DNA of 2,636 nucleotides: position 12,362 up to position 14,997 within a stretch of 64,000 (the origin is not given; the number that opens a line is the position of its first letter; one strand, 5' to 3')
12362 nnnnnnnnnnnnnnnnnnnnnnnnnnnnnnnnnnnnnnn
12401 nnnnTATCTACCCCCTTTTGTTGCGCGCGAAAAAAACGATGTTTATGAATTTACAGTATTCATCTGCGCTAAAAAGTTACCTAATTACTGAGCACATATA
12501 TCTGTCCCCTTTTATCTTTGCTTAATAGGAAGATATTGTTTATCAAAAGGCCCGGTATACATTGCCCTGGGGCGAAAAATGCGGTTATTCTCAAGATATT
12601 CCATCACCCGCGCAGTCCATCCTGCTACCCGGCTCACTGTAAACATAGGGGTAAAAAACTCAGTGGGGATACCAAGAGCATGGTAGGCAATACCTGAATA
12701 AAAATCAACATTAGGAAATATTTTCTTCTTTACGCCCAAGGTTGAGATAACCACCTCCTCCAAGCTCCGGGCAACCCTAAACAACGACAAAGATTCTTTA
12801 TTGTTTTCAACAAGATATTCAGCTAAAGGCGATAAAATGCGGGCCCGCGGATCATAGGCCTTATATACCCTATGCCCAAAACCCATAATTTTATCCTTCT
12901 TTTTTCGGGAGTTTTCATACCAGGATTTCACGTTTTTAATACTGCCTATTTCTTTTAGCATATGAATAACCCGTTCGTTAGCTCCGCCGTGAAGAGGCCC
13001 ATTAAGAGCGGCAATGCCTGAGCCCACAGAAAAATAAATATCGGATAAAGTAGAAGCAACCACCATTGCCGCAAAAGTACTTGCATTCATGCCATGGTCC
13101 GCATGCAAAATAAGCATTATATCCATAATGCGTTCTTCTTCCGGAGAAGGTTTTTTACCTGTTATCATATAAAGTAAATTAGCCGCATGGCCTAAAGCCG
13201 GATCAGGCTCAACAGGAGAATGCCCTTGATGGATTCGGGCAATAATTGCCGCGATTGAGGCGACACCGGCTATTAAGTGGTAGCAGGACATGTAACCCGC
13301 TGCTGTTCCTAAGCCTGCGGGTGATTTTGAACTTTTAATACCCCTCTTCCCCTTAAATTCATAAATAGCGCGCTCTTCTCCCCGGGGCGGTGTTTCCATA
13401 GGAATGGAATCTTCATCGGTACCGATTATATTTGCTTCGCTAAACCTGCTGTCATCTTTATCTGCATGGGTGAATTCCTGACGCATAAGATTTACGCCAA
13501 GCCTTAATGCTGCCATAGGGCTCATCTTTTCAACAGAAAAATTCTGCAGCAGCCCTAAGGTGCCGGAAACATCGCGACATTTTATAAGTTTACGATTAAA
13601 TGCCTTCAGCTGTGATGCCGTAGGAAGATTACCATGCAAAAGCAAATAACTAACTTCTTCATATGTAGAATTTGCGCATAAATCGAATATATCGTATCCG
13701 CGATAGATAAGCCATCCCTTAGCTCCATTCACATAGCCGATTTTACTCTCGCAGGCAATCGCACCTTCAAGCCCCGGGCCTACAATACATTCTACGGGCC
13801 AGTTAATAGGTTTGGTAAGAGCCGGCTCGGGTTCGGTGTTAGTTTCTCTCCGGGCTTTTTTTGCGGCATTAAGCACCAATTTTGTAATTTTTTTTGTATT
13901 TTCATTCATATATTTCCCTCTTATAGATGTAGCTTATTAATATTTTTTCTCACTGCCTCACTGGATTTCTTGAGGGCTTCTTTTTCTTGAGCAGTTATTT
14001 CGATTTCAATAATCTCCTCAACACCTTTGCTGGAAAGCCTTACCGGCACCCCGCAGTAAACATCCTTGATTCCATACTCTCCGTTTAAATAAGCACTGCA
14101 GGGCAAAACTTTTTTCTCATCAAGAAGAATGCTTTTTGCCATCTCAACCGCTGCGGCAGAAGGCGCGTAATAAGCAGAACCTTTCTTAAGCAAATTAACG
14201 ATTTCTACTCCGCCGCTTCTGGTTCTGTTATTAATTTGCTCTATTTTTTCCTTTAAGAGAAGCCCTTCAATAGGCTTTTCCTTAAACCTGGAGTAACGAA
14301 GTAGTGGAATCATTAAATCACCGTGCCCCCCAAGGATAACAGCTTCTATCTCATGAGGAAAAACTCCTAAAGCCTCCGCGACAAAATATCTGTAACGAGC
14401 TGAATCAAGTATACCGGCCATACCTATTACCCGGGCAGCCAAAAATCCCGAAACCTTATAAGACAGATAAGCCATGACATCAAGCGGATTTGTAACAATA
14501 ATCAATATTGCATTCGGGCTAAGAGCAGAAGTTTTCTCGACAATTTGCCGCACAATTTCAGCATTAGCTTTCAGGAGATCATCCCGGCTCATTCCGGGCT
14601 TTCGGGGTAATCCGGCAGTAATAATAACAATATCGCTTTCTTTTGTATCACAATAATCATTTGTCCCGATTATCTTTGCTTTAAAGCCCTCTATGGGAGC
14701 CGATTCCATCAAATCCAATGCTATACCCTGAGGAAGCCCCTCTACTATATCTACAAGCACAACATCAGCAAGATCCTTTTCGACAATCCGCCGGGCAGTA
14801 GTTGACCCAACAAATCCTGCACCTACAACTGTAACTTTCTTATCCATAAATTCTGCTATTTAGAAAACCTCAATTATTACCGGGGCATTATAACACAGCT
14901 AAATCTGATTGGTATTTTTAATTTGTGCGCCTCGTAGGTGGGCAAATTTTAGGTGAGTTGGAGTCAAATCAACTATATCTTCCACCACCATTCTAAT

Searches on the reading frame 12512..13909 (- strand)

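Call 31: search_protein_families(library=pfam, proteins=[window:12512-13909:-], max_evalue=0.001)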
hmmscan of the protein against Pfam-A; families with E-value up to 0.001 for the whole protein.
window:12512-13909:- (465 aa): 1 family
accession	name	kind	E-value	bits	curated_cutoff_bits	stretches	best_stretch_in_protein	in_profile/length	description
PF00285.26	Citrate_synt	-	2.9e-125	418.4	27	2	209-448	116-357/357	Citrate synthase, C-terminal domain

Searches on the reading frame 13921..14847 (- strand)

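Call 31: search_protein_families(library=pfam, proteins=[window:13921-14847:-], max_evalue=0.001)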
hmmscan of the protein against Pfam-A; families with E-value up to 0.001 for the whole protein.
window:13921-14847:- (308 aa): 3 families
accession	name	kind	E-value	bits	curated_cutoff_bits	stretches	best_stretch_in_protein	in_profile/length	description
PF00056.29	Ldh_1_N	-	2.2e-42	144.9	27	1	4-142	2-141/141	lactate/malate dehydrogenase, NAD binding domain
PF02866.23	Ldh_1_C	-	1.8e-31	109.9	22.6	1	147-305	3-169/174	lactate/malate dehydrogenase, alpha/beta C-terminal domain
PF03721.20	UDPG_MGDP_dh_N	-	4.2e-05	23.6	27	1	3-105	1-110/187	UDP-glucose/GDP-mannose dehydrogenase family, NAD binding domain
